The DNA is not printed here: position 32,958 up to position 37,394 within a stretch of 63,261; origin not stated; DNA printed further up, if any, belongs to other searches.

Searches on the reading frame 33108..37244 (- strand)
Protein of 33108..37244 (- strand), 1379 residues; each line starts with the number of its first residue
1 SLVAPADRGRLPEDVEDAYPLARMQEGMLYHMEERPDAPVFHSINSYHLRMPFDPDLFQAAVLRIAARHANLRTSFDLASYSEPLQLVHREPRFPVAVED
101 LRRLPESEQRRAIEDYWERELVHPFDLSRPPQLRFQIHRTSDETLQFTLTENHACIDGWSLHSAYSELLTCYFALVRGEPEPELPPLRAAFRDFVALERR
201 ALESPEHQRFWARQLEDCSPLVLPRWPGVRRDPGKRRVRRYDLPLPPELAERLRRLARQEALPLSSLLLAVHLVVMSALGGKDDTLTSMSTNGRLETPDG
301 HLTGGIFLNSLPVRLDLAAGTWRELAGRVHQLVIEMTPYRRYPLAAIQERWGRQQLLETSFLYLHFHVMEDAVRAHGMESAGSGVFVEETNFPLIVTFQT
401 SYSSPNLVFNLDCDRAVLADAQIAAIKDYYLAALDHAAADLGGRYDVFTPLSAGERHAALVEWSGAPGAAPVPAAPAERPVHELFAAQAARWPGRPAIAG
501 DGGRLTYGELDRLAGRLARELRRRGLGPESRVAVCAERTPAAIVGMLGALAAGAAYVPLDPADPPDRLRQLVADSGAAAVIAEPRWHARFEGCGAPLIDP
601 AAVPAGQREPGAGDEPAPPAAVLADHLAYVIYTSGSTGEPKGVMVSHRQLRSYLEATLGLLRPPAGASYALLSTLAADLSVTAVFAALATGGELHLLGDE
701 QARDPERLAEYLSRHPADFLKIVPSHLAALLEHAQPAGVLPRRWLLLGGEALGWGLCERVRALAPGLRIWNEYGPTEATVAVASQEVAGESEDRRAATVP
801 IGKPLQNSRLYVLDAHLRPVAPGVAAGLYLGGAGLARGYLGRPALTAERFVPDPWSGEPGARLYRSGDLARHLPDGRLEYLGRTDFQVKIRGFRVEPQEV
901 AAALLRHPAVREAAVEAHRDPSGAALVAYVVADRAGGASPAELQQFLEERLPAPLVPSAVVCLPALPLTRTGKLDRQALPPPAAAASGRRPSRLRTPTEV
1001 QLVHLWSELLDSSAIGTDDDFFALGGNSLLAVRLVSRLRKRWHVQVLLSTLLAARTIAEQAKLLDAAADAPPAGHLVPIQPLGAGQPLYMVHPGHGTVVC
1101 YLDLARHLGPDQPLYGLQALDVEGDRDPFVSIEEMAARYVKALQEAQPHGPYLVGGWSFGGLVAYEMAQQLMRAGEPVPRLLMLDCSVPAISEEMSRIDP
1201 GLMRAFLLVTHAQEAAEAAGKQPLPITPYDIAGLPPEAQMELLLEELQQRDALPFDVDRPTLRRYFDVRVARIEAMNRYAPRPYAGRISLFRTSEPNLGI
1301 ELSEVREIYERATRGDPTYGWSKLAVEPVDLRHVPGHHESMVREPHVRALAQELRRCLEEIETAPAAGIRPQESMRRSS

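Call 7: search_protein_families(library=pfam, proteins=[window:33108-37244:-], max_evalue=0.001)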
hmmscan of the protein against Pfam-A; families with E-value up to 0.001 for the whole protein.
window:33108-37244:- (1379 aa): 5 families
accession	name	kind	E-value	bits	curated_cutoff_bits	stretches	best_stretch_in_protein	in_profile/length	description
PF00501.34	AMP-binding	-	4.1e-79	266.6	29.9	1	485-840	1-384/384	AMP-binding enzyme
PF00668.25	Condensation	-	1.3e-55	189.3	30.6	1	16-442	2-438/456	Condensation domain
PF00975.26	Thioesterase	-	1.6e-29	104.2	26.4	1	1086-1200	1-116/226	Thioesterase domain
PF13193.12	AMP-binding_C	-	3.1e-15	57.3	24.5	1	899-973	1-76/76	AMP-binding enzyme C-terminal domain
PF00550.31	PP-binding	-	2.8e-11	43.9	20.8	1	1001-1064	2-67/67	Phosphopantetheine attachment site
